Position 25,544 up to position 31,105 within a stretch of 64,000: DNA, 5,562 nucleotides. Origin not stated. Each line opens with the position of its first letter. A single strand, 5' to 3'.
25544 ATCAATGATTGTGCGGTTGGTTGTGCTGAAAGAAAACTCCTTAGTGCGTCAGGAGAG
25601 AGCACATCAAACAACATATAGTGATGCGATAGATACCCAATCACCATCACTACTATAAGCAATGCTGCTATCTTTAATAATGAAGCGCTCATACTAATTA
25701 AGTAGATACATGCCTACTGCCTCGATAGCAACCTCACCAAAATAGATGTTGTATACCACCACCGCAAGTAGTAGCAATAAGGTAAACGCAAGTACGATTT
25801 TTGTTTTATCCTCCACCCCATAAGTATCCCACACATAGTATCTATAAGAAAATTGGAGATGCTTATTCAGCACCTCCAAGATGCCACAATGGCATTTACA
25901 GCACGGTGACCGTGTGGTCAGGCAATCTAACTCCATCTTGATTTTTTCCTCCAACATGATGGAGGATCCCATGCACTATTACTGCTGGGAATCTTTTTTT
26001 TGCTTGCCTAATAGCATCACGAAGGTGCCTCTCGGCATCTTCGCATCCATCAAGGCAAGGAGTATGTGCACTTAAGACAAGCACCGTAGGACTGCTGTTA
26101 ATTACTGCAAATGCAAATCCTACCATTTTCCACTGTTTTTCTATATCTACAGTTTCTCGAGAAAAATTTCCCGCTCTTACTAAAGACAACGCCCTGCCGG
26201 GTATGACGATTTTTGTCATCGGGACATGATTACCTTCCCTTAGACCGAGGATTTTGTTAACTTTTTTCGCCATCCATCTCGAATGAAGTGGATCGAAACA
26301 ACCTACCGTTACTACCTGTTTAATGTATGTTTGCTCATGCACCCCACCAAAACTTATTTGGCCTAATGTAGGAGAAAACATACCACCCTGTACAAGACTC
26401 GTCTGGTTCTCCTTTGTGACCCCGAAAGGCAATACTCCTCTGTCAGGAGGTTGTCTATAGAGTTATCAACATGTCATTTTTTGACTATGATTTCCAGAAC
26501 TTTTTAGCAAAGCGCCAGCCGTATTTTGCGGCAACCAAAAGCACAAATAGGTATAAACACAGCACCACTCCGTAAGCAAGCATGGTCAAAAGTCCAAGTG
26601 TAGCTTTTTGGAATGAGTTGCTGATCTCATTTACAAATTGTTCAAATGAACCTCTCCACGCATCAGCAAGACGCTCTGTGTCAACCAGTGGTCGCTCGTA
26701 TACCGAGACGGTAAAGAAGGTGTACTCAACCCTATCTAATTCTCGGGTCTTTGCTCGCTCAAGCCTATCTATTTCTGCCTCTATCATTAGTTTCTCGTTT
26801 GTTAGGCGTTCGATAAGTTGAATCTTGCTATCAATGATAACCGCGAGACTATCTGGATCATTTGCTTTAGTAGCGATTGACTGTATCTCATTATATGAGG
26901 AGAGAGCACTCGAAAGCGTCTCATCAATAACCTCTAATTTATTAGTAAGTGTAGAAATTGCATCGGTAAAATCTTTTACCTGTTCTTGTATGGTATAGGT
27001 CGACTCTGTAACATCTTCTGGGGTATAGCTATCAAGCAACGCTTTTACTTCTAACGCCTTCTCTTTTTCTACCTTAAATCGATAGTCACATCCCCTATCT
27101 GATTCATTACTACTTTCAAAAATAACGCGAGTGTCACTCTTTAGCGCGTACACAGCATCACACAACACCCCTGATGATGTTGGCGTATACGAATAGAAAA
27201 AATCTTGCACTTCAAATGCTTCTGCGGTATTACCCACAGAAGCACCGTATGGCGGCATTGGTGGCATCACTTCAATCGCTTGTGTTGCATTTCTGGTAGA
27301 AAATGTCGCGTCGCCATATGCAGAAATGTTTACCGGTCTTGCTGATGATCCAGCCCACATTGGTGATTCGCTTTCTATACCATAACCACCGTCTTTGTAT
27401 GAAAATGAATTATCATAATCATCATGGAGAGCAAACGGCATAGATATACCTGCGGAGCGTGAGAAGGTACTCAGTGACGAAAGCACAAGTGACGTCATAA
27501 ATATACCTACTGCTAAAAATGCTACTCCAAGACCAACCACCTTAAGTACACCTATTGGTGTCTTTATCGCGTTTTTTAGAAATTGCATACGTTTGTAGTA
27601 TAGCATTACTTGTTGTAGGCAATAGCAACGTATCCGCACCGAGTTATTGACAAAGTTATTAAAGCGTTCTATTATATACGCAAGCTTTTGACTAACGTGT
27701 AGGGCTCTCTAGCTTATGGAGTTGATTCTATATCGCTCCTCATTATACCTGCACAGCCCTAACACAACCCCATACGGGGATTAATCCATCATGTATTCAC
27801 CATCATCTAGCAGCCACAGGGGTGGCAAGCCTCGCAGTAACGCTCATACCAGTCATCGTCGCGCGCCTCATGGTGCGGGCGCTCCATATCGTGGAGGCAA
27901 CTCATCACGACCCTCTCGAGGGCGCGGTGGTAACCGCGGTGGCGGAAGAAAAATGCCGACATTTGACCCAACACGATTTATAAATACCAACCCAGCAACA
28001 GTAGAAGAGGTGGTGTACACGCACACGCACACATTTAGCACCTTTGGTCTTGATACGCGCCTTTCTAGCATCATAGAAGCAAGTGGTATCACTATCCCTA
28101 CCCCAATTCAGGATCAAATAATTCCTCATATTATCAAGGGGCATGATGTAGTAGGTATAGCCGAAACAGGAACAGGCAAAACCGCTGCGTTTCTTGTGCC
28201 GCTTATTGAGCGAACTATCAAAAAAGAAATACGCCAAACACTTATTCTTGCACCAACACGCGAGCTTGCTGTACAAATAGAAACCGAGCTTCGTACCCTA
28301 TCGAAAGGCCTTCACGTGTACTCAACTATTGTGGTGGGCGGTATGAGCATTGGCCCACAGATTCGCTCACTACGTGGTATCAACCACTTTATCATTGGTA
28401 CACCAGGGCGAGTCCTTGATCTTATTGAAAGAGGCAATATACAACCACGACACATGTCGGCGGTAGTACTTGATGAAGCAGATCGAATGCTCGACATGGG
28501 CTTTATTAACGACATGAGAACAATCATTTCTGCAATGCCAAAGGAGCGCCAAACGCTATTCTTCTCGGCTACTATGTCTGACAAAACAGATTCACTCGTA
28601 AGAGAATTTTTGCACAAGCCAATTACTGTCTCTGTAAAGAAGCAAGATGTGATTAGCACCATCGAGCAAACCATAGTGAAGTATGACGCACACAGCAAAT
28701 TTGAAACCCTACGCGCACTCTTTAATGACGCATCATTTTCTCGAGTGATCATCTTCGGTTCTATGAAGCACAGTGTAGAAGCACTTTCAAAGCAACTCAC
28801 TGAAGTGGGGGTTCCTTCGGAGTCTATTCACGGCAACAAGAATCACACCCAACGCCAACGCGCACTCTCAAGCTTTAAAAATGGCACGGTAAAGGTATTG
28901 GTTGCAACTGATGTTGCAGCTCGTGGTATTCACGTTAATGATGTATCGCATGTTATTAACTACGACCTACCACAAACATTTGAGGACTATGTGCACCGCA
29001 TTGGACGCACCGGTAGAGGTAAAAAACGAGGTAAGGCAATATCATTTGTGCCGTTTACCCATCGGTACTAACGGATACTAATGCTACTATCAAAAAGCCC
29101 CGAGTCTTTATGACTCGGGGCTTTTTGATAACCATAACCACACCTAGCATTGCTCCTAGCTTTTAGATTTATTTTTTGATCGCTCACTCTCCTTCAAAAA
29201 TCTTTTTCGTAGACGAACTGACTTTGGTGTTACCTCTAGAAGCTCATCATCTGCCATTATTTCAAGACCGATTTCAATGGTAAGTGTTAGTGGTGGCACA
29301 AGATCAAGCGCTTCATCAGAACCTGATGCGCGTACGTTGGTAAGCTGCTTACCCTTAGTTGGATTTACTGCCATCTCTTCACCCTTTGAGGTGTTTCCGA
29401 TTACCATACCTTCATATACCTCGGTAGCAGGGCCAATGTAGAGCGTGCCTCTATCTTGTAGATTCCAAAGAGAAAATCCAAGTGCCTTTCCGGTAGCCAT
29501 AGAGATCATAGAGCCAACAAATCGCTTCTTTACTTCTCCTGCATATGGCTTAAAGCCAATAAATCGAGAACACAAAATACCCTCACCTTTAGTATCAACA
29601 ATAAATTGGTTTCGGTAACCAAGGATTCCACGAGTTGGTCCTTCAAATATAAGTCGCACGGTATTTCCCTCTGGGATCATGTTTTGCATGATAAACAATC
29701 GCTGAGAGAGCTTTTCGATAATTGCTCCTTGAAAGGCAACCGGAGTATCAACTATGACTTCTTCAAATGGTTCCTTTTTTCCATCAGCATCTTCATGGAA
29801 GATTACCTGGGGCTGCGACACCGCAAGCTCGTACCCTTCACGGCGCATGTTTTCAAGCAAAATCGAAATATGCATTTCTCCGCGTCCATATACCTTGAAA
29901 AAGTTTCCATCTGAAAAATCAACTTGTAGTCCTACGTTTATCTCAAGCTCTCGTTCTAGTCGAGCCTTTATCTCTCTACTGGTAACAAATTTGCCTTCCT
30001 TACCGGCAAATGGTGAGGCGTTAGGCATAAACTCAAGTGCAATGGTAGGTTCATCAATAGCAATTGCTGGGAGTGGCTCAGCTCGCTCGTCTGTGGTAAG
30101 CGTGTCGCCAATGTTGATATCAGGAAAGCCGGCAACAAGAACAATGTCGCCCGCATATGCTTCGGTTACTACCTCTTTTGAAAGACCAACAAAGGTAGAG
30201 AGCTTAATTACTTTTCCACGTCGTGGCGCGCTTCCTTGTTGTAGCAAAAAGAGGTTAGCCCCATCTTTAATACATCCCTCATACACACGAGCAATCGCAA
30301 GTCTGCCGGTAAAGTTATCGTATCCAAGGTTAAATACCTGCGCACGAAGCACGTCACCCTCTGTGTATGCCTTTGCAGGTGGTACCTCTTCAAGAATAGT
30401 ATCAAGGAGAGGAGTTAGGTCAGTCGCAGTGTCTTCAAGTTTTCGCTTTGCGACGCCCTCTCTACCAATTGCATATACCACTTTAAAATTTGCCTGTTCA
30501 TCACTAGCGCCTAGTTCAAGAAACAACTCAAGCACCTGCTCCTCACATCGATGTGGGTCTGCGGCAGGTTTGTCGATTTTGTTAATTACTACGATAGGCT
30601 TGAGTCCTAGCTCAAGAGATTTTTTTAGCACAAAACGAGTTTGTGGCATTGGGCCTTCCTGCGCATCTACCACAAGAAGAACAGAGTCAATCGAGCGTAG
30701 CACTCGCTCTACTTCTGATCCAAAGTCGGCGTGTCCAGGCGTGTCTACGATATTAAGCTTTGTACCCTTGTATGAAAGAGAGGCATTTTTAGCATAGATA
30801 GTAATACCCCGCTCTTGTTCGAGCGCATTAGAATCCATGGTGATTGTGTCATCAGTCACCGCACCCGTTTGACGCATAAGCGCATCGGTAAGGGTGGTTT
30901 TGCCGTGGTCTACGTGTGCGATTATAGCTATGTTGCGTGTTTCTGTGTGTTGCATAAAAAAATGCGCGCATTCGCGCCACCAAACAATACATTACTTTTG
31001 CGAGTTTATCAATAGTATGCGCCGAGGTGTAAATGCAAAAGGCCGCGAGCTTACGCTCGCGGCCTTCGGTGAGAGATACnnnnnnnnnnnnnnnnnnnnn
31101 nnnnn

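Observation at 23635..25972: DedA-membrane-domain::flavin disulfide reductase fusion translationally coupled to a small CCKCHC membrane protein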

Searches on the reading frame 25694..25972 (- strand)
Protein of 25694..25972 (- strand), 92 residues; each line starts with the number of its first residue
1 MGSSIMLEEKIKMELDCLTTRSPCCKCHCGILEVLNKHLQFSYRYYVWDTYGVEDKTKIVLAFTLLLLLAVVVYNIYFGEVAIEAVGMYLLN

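Call 4: search_protein_families(library=pfam, proteins=[window:25694-25972:-], max_evalue=0.01)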
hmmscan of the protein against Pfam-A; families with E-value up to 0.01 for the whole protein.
window:25694-25972:- (92 aa): 2 families
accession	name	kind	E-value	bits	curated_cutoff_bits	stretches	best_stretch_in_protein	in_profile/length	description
PF18750.7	SNAD4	-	0.0013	19.2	27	1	7-55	47-95/130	Secreted Novel AID/APOBEC-like Deaminase 4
PF23320.1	Zn_SUZ12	-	0.0016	18.6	28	1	21-58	25-62/70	Polycomb protein SUZ12-like, Zn domain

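Call 5: search_protein_families(library=ncbifam, proteins=[window:25694-25972:-], max_evalue=0.01)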
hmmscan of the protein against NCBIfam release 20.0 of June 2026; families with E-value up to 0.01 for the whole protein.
window:25694-25972:- (92 aa): 0 families

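Call 8: find_homologous_proteins(query=window:25694-25972:-, max_evalue=0.01)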
Query window:25694-25972:- (92 aa): 1 proteins with E <= 0.01 among 4 candidates.
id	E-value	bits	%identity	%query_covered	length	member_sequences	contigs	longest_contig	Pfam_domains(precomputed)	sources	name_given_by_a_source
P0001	1.2e-51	190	100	95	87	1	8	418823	-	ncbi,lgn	-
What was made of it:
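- Tried and rejected: Homologues of the 92-aa ORF: the 5.8e9-protein search returned only the ORF itself (call 8).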

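Call 9: find_encoding_contigs(protein=P0001, flank=6000, max_places=8)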
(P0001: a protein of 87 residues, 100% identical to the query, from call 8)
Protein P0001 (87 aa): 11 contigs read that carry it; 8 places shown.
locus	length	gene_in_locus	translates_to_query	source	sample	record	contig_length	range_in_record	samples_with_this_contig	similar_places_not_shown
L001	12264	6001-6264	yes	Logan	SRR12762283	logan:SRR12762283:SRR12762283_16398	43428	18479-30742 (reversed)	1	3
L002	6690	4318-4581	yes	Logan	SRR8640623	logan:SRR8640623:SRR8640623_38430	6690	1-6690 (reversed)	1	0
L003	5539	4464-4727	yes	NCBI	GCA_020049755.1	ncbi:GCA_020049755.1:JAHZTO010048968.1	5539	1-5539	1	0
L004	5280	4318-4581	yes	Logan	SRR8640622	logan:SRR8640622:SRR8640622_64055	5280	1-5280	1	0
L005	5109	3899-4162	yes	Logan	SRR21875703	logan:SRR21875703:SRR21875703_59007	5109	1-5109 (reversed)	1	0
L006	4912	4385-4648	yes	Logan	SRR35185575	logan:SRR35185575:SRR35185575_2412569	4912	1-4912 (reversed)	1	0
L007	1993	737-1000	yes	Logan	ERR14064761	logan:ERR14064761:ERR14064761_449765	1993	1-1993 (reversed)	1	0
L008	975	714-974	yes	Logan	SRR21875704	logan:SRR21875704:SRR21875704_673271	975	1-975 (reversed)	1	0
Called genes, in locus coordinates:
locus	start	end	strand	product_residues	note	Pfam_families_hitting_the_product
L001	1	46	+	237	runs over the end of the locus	-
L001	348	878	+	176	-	-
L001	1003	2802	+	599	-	PF00009:GTP_EFTU, PF01926:MMR_HSR1, PF22042:EF-G_D2, PF03144:GTP_EFTU_D2, PF00679:EFG_C, PF21018:BipA_C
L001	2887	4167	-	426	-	PF00270:DEAD, PF04851:ResIII (weak), PF00271:Helicase_C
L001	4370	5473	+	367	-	-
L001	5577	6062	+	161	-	-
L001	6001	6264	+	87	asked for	-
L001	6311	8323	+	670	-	PF09335:VTT_dom, PF01494:FAD_binding_3 (faint), PF00890:FAD_binding_2 (faint), PF01134:GIDA (faint), PF07992:Pyr_redox_2, PF13738:Pyr_redox_3, PF00070:Pyr_redox, PF02852:Pyr_redox_dim, +3 more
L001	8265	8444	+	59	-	-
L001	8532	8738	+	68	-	-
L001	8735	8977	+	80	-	-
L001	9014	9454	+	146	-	-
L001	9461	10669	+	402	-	-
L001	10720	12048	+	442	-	PF13660:DUF4147, PF05161:MOFRL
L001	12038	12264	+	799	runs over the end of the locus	PF01326:PPDK_N, PF00391:PEP-utilizers, PF02896:PEP-utilizers_C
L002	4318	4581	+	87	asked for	-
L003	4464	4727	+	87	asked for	-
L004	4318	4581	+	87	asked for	-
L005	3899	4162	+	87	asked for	-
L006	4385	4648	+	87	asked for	-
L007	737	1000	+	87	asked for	-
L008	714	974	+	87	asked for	?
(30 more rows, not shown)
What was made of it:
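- The frame is open in the window, and gene callers called an 87-aa product (P0001) on 11 contigs (calls 8, 9).
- Tried and rejected: Met16 as the fusion's start, as in public gene calls (670 aa, call 9).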

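Call 30: list_cluster_members(proteins=[P0001, P0004, P0008, P0009, P0010, P0053])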
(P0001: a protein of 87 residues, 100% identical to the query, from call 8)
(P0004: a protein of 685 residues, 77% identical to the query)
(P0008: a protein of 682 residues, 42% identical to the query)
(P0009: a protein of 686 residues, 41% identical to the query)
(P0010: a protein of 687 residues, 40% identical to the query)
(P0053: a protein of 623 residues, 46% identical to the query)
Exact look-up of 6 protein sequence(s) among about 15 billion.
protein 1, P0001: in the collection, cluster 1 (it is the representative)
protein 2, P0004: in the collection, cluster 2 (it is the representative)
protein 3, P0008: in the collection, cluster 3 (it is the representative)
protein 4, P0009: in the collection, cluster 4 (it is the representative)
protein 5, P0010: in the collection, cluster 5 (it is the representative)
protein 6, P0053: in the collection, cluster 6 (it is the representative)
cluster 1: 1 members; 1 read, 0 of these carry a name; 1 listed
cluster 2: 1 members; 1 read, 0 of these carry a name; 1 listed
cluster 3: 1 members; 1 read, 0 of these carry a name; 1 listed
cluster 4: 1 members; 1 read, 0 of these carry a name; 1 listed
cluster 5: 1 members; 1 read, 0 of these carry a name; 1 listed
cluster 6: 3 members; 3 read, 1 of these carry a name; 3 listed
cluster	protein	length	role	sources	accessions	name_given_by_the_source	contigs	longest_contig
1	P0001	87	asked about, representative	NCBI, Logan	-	-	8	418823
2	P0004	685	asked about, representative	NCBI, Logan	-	-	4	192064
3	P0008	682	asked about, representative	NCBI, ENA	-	-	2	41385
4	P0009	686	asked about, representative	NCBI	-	-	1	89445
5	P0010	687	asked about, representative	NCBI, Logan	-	-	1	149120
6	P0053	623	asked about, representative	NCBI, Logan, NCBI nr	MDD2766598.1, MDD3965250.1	MAG: FAD-dependent oxidoreductase [Candidatus Moranbacteria bacterium] | FAD-dependent oxidoreductase [Candidatus Moranbacteria bacterium]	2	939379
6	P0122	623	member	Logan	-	-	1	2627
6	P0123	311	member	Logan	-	-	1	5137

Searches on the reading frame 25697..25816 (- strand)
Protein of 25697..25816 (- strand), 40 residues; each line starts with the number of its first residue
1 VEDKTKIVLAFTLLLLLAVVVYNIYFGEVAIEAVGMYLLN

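Call 84: search_protein_representatives(protein=window:25697-25816:-)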
Query: 40 residues. Proteins with E-value up to 0.001 (for the whole library): 2; up to 1e-10: 1; up to 1e-30: 0. The best 2 are listed.
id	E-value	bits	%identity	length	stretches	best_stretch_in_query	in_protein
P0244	1.0e-15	70.8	98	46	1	1-40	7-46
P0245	5.1e-05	38.6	56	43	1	2-40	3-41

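Call 87: search_protein_families(library=ncbifam, proteins=[window:25697-25816:-], max_evalue=1)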
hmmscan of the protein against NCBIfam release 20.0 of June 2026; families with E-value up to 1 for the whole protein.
window:25697-25816:- (40 aa): 1 family
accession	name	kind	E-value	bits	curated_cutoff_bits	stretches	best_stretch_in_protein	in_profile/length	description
TIGR00964.1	secE_bact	equivalog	0.026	14.4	27.55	1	4-29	26-51/57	preprotein translocase subunit SecE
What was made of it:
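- Tried and rejected: NCBIfam on the peptide: only a sub-threshold SecE-like TM match (call 87).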

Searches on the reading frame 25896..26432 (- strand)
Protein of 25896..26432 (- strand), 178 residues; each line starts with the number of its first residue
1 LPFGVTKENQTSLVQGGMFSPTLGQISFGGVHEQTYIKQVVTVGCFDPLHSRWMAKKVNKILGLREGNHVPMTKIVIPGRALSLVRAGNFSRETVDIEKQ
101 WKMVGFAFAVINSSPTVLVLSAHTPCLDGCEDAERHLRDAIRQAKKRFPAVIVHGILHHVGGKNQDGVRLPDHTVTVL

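Call 4: search_protein_families(library=pfam, proteins=[window:25896-26432:-], max_evalue=0.01)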
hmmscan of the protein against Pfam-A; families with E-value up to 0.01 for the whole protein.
window:25896-26432:- (178 aa): 1 family
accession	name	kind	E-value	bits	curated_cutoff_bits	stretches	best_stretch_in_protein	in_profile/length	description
PF15131.11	DUF4567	-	0.0023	18.5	27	0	58-107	11-60/75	Domain of unknown function (DUF4567)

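Call 5: search_protein_families(library=ncbifam, proteins=[window:25896-26432:-], max_evalue=0.01)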
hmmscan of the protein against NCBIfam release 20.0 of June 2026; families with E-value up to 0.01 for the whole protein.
window:25896-26432:- (178 aa): 0 families
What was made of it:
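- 25896..26432 (-): Upstream fast-evolving hypothetical gene (178 aa as listed; gene callers give 161 aa). Its 3' end supplies part of the false Cys motif. No Pfam or NCBIfam family (calls 4, 5).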

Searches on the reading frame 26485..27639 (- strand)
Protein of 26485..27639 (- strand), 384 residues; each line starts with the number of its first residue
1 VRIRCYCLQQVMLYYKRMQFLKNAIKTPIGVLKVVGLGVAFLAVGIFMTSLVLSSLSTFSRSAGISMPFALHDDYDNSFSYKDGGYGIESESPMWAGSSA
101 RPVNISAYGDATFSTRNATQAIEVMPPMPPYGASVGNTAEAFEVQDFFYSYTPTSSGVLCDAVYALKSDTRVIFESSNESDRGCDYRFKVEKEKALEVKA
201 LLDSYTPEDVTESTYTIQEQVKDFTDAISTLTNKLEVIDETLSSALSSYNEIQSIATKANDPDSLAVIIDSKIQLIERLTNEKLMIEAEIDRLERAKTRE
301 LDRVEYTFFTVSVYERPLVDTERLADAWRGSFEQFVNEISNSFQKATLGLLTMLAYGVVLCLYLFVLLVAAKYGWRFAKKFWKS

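Call 4: search_protein_families(library=pfam, proteins=[window:26485-27639:-], max_evalue=0.01)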
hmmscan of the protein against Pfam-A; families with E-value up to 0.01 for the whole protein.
window:26485-27639:- (384 aa): 1 family
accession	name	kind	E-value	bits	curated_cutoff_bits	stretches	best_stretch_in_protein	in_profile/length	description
PF14257.11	DUF4349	-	0.00091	19.1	27.7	1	286-369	127-209/213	Domain of unknown function (DUF4349)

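Call 5: search_protein_families(library=ncbifam, proteins=[window:26485-27639:-], max_evalue=0.01)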
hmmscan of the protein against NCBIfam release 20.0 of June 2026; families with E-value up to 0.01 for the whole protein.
window:26485-27639:- (384 aa): 1 family
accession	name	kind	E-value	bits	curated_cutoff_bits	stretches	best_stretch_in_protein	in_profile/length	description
TIGR01843.1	type_I_hlyD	subfamily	0.0033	16.4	208.65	1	204-346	110-250/422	HlyD family type I secretion periplasmic adaptor subunit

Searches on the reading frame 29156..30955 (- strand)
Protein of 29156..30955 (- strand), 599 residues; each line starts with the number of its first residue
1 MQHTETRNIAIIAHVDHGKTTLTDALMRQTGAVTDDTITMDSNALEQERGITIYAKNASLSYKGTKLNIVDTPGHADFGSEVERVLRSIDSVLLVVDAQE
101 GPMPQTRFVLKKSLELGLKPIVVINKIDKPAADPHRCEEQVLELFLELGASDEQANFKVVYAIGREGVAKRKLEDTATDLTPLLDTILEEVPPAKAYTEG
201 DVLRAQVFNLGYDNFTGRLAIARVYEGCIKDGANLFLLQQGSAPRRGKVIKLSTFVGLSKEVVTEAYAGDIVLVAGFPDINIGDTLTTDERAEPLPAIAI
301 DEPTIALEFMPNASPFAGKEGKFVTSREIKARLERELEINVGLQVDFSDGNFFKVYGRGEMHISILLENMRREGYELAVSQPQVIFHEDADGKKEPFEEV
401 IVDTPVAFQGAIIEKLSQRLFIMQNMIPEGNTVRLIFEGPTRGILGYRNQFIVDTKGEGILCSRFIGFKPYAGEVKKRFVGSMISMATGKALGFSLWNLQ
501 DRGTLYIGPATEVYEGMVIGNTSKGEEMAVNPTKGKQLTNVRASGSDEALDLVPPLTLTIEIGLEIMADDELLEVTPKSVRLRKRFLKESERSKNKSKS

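Call 63: find_homologous_proteins(query=window:29156-30955:-, max_evalue=1e-50)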
Query window:29156-30955:- (599 aa): 8000 proteins with E <= 1e-50 among 8000 candidates; the best 120 are listed.
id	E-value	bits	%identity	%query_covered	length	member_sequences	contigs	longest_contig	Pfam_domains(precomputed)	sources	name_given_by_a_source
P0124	0.0e+0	1324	100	100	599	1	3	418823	PF21018.3,PF01926.30,PF00679.31,PF00009.34,PF03144.32,PF22042.3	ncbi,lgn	-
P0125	0.0e+0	1323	100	100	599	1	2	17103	PF21018.3,PF01926.30,PF00679.31,PF00009.34,PF03144.32,PF22042.3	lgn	-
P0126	0.0e+0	1320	100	100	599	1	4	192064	PF21018.3,PF01926.30,PF00679.31,PF00009.34,PF03144.32,PF22042.3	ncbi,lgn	-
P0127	0.0e+0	1073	82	99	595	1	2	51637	PF21018.3,PF01926.30,PF00679.31,PF00009.34,PF03144.32,PF22042.3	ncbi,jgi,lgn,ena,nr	ncbi:translational GTPase TypA [Candidatus Wolfebacteria bacterium]|nr:MAG: translational GTPase Typ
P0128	0.0e+0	1067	80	100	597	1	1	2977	PF21018.3,PF01926.30,PF00679.31,PF00009.34,PF03144.32,PF22042.3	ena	-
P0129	0.0e+0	1065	82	99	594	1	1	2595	PF21018.3,PF01926.30,PF00679.31,PF02421.25,PF00009.34,PF03144.32,PF22042.3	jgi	jgi:GTP-binding protein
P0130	0.0e+0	1061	80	99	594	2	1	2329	PF21018.3,PF01926.30,PF00679.31,PF00009.34,PF03144.32,PF22042.3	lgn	-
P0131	0.0e+0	1058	81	99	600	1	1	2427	PF21018.3,PF01926.30,PF00679.31,PF00009.34,PF03144.32,PF22042.3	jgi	jgi:GTP-binding protein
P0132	0.0e+0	1056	79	99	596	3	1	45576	PF21018.3,PF01926.30,PF00679.31,PF00009.34,PF03144.32,PF22042.3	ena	-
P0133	0.0e+0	1055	79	99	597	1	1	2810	PF21018.3,PF01926.30,PF00679.31,PF00009.34,PF03144.32,PF22042.3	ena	-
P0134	0.0e+0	1053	80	99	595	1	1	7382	PF21018.3,PF01926.30,PF00679.31,PF00009.34,PF03144.32,PF22042.3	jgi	-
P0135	0.0e+0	1051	79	100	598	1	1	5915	PF21018.3,PF01926.30,PF00679.31,PF02421.25,PF00009.34,PF03144.32,PF22042.3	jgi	jgi:GTP-binding protein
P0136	0.0e+0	1050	80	99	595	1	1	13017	PF21018.3,PF01926.30,PF00679.31,PF02421.25,PF00009.34,PF03144.32,PF22042.3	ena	-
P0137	0.0e+0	1048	80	99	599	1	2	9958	PF21018.3,PF01926.30,PF00679.31,PF00009.34,PF03144.32,PF22042.3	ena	-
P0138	0.0e+0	1048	80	99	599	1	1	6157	PF21018.3,PF01926.30,PF00679.31,PF00009.34,PF03144.32,PF22042.3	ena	-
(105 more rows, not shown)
